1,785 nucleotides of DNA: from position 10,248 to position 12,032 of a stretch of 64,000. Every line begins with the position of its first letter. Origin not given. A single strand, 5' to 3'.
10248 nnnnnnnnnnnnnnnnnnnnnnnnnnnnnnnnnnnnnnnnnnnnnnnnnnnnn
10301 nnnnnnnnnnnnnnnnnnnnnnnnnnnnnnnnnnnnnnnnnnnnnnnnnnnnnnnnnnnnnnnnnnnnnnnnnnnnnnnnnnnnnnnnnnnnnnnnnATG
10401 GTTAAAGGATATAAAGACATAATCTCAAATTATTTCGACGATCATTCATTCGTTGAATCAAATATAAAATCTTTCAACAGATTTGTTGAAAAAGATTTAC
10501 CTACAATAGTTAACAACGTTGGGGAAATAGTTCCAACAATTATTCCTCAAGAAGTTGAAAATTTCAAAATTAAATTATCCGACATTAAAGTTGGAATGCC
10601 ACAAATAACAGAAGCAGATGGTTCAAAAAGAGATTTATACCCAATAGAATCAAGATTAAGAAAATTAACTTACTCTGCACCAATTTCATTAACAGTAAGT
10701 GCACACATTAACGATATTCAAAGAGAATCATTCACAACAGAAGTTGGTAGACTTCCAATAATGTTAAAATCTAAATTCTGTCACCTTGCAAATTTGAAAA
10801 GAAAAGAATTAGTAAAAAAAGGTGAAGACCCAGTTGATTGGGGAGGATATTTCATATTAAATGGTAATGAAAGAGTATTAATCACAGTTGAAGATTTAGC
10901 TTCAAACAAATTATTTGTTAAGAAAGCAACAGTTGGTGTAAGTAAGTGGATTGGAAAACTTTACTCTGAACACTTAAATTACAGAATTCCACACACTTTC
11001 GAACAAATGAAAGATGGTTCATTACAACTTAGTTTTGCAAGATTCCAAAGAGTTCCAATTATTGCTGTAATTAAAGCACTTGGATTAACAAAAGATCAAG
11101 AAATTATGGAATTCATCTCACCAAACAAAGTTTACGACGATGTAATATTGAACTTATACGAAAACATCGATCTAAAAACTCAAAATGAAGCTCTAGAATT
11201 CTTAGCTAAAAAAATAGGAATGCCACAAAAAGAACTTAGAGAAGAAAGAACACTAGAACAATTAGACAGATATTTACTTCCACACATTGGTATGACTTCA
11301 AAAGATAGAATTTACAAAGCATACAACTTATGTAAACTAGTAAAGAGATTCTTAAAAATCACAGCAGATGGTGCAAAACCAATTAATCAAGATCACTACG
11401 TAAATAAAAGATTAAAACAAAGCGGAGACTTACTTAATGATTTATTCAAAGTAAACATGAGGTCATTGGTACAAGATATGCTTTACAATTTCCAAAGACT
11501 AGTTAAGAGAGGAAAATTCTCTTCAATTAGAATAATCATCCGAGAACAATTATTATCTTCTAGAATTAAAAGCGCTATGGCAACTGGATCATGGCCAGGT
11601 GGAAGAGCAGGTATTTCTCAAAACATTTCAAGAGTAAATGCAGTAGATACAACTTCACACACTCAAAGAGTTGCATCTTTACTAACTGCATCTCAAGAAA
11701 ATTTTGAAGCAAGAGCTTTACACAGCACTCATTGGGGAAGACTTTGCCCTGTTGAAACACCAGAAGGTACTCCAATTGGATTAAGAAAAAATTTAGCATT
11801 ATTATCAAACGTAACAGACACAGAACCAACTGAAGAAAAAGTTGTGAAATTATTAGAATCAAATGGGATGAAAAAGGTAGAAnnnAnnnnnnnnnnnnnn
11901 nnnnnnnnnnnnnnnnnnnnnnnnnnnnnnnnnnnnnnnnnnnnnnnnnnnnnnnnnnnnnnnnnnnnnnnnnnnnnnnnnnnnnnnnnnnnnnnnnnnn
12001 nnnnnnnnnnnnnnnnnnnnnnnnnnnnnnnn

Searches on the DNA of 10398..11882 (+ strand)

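Call 44: search_rna_families(sources=[L001, L002, L003, L004, L007, L008, L010, L011, L012, L013, L018, L019, L023, L025, L028, L029, L030, L031, L036], threshold=gathering)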
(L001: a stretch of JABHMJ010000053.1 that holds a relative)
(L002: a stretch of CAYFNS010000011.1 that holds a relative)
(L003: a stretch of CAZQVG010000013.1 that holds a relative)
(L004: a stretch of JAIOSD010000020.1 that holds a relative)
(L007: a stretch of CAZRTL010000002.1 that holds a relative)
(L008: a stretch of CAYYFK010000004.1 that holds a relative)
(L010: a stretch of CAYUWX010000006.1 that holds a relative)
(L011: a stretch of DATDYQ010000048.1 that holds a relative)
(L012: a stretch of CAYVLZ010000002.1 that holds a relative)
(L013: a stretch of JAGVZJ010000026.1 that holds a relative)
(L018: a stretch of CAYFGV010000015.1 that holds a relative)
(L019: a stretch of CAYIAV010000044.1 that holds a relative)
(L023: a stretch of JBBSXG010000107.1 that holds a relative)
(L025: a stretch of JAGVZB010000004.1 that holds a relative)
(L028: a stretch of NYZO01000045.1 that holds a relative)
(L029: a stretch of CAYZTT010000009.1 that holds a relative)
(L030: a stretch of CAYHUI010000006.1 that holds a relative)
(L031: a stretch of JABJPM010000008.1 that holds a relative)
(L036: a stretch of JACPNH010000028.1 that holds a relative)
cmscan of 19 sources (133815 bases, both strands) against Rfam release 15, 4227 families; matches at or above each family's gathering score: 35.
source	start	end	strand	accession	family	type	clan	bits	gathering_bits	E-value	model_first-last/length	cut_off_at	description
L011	2681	2754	+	RF00005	tRNA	Gene; tRNA;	CL00001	73.7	29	6.3e-14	1-71/71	no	tRNA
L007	2677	2750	+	RF00005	tRNA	Gene; tRNA;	CL00001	72.2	29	1.6e-13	1-71/71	no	tRNA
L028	353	425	-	RF00005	tRNA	Gene; tRNA;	CL00001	71.5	29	2.5e-13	1-71/71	no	tRNA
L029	1939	2011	+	RF00005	tRNA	Gene; tRNA;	CL00001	65.1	29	1.5e-11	1-71/71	no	tRNA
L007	2582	2654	+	RF00005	tRNA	Gene; tRNA;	CL00001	64.7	29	1.9e-11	1-71/71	no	tRNA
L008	2550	2622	+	RF00005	tRNA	Gene; tRNA;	CL00001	64.7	29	1.9e-11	1-71/71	no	tRNA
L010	2556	2628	+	RF00005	tRNA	Gene; tRNA;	CL00001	63.9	29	3e-11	1-71/71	no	tRNA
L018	2669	2759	+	RF00005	tRNA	Gene; tRNA;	CL00001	62.7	29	6.6e-11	1-71/71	no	tRNA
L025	2676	2766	+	RF00005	tRNA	Gene; tRNA;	CL00001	61.5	29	1.5e-10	1-71/71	no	tRNA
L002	2573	2646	+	RF00005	tRNA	Gene; tRNA;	CL00001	60.4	29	2.9e-10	1-71/71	no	tRNA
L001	2571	2644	+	RF00005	tRNA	Gene; tRNA;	CL00001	58.9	29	7.5e-10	1-71/71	no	tRNA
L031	2573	2646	+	RF00005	tRNA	Gene; tRNA;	CL00001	58.9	29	7.5e-10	1-71/71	no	tRNA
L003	1285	1405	+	RF00005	tRNA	Gene; tRNA;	CL00001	58.3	29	1.1e-09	1-71/71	no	tRNA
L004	2580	2653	+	RF00005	tRNA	Gene; tRNA;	CL00001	58.1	29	1.3e-09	1-71/71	no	tRNA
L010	2299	2418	+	RF00005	tRNA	Gene; tRNA;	CL00001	57.2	29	2.2e-09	1-71/71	no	tRNA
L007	1916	2039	+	RF00005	tRNA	Gene; tRNA;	CL00001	56.6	29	3.2e-09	1-71/71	no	tRNA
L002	230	349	+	RF00005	tRNA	Gene; tRNA;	CL00001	56.4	29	3.5e-09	1-71/71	no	tRNA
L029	1672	1795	+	RF00005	tRNA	Gene; tRNA;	CL00001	55.2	29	7.8e-09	1-71/71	no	tRNA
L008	2287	2411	+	RF00005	tRNA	Gene; tRNA;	CL00001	54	29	1.7e-08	1-71/71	no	tRNA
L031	1528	1650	+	RF00005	tRNA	Gene; tRNA;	CL00001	53.4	29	2.4e-08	1-71/71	no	tRNA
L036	489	601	+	RF00005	tRNA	Gene; tRNA;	CL00001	53.1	29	3e-08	1-71/71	no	tRNA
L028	2547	2639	+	RF00005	tRNA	Gene; tRNA;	CL00001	52.2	29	5.3e-08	1-71/71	no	tRNA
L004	1408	1532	+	RF00005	tRNA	Gene; tRNA;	CL00001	46.6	29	1.8e-06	1-71/71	no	tRNA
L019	2523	2608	+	RF00005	tRNA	Gene; tRNA;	CL00001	45.7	29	3.1e-06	1-71/71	no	tRNA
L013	2547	2635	+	RF00005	tRNA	Gene; tRNA;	CL00001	44.3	29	7.5e-06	1-71/71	no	tRNA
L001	2648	2705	+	RF00005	tRNA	Gene; tRNA;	CL00001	35.5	29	0.0021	1-71/71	no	tRNA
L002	2651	2708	+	RF00005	tRNA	Gene; tRNA;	CL00001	35.5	29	0.0021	1-71/71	no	tRNA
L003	2642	2699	+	RF00005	tRNA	Gene; tRNA;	CL00001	35.5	29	0.0021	1-71/71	no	tRNA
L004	2657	2714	+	RF00005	tRNA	Gene; tRNA;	CL00001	35.5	29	0.0021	1-71/71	no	tRNA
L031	2650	2707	+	RF00005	tRNA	Gene; tRNA;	CL00001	35.5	29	0.0021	1-71/71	no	tRNA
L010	2650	2707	+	RF00005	tRNA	Gene; tRNA;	CL00001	33.9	29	0.0058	1-71/71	no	tRNA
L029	2035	2092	+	RF00005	tRNA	Gene; tRNA;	CL00001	33.9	29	0.0058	1-71/71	no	tRNA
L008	2654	2711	+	RF00005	tRNA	Gene; tRNA;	CL00001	33.3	29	0.0084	8-63/71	no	tRNA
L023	132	189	+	RF00005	tRNA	Gene; tRNA;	CL00001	32.1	29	0.018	1-71/71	no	tRNA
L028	2643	2700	+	RF00005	tRNA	Gene; tRNA;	CL00001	30.1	29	0.064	1-71/71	no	tRNA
